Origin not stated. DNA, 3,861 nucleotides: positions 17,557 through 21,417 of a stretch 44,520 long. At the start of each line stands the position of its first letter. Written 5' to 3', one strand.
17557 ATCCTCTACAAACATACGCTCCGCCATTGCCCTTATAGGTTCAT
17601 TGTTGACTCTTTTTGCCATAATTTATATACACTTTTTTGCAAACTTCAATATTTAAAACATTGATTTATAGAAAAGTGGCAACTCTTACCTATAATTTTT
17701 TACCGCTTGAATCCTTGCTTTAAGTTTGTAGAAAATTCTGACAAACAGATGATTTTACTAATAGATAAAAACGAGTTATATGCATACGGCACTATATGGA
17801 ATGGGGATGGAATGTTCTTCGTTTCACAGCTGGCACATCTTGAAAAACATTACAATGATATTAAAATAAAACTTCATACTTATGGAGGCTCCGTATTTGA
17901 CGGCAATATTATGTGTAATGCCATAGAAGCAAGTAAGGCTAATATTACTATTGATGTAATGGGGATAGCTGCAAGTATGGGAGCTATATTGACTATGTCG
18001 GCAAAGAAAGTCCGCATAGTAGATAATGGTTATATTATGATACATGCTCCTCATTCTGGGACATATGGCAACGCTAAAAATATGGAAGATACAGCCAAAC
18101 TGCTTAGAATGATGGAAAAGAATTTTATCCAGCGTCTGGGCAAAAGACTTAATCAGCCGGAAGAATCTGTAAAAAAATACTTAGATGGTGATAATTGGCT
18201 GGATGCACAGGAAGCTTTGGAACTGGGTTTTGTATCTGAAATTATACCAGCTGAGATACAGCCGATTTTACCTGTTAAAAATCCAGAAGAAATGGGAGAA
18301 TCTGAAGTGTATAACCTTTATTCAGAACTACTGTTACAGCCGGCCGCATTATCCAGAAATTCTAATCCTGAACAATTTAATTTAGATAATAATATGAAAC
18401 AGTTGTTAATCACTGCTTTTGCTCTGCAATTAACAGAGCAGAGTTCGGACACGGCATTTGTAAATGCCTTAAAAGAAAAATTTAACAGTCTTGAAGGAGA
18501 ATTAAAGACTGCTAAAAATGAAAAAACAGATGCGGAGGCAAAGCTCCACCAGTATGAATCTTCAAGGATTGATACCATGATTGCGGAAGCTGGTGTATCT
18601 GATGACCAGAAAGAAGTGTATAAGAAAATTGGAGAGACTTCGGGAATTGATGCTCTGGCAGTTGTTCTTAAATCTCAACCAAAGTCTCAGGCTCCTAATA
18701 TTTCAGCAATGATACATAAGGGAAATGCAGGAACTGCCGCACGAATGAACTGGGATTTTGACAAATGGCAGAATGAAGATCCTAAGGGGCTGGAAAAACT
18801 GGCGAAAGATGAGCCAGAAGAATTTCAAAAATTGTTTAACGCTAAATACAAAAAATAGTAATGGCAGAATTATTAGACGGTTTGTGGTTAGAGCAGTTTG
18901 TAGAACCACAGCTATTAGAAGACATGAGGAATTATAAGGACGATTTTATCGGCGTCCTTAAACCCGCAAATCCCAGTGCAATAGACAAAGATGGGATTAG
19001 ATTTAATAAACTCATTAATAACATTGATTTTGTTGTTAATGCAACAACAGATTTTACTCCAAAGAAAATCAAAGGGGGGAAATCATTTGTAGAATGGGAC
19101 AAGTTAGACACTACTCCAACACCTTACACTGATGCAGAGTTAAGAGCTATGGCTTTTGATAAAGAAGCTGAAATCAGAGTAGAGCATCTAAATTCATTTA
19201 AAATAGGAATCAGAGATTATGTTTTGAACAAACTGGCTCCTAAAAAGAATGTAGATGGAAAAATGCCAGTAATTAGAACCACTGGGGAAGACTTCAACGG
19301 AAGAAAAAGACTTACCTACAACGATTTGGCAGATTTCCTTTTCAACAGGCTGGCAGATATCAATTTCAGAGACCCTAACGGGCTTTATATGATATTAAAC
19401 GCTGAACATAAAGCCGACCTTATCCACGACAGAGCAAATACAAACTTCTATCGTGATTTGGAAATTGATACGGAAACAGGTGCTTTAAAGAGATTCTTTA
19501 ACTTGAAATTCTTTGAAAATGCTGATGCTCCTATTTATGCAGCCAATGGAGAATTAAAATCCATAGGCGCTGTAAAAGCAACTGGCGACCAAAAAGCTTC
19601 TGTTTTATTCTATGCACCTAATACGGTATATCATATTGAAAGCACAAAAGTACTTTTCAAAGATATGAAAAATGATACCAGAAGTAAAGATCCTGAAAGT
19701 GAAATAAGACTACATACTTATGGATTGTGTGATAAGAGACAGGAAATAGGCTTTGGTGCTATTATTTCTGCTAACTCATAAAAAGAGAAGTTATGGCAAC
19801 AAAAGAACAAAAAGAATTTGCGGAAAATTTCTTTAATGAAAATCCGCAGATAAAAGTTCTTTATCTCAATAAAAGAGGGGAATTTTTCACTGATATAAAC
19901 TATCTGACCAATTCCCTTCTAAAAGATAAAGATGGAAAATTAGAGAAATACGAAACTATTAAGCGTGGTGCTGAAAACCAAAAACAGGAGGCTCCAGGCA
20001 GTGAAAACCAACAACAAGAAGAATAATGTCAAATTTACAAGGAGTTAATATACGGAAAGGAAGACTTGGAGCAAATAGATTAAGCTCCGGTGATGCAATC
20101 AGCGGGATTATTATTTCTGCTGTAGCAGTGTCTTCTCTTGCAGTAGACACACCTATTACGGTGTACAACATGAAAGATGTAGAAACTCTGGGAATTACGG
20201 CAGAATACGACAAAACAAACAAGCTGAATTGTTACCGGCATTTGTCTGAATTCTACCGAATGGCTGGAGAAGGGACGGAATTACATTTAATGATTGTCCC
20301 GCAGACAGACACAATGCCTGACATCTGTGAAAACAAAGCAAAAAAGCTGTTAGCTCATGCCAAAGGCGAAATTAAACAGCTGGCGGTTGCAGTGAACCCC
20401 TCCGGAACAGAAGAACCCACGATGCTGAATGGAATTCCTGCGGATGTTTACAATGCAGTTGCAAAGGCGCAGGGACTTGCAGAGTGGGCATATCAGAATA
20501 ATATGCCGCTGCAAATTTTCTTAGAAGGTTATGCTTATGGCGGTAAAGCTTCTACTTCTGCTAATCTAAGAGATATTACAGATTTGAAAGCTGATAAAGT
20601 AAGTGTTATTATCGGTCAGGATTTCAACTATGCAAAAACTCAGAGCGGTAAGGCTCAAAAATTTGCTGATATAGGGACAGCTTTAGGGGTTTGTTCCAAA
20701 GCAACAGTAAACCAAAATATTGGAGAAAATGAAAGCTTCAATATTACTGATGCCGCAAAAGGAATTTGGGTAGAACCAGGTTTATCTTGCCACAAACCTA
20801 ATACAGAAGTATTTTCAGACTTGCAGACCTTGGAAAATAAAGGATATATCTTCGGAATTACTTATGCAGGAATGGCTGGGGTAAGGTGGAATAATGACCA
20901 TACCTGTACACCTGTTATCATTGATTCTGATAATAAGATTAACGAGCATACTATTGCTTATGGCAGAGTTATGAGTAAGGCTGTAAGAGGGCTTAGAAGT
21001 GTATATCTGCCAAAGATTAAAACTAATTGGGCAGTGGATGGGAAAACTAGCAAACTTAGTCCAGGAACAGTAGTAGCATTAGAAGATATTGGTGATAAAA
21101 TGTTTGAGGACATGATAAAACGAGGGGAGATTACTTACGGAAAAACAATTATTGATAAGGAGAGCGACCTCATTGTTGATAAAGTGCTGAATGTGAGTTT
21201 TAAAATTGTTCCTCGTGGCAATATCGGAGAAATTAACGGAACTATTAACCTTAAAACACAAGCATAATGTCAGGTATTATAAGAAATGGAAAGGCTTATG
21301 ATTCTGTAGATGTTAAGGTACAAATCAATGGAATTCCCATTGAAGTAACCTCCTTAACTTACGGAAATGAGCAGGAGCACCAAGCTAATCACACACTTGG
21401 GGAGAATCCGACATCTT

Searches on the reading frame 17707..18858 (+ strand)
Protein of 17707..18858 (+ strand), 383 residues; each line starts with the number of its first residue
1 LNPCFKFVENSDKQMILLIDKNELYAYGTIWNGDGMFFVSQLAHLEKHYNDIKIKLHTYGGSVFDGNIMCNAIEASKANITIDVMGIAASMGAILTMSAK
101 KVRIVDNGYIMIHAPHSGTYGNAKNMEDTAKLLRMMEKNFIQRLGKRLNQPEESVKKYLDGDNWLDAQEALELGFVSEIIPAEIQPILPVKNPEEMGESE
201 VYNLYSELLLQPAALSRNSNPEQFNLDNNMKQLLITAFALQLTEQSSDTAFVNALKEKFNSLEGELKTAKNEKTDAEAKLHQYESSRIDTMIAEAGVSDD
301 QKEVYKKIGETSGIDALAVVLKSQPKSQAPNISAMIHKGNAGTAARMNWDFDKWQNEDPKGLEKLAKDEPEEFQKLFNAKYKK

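Call 15: search_protein_families(library=phrogs, proteins=[window:17707-18858:+], max_evalue=0.001)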
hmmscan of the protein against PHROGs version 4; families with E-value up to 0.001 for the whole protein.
window:17707-18858:+ (383 aa): 12 families
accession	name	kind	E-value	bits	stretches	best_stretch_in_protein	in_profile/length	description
phrog_94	-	head and packaging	1.3e-44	154.7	1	23-328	82-384/622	head maturation protease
phrog_2976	-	head and packaging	1.6e-38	134.5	1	23-294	22-301/394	head maturation protease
phrog_133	-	head and packaging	2.5e-35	123.3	1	23-289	21-256/668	head maturation protease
phrog_3348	-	unknown function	2e-31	110.6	1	23-182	39-200/386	-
phrog_1684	-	head and packaging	2e-27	97.4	1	27-182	49-205/284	head maturation protease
phrog_1827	-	other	4.9e-17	62.9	1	51-170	54-173/202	ATP-dependent protease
phrog_53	-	head and packaging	5.3e-15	56.6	1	49-345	117-408/583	head maturation protease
phrog_23753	-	head and packaging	2.6e-14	54.5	1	47-184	39-176/298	head maturation protease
phrog_5410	-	other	2.4e-09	37.8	1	51-171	57-177/323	ATP-dependent protease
phrog_11321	-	unknown function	1.9e-07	31.8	1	222-382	166-324/327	-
phrog_20705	-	head and packaging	7.8e-07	28.7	1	27-192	188-361/690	virion structural protein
phrog_13984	-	unknown function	1.2e-06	29.7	1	30-111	42-122/123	-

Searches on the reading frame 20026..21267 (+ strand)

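Call 15: search_protein_families(library=phrogs, proteins=[window:20026-21267:+], max_evalue=0.001)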
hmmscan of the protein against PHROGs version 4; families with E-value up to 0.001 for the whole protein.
window:20026-21267:+ (413 aa): 1 family
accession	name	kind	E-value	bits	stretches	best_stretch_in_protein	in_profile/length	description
phrog_907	-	tail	4.8e-12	46.6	1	191-412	175-373/376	tail sheath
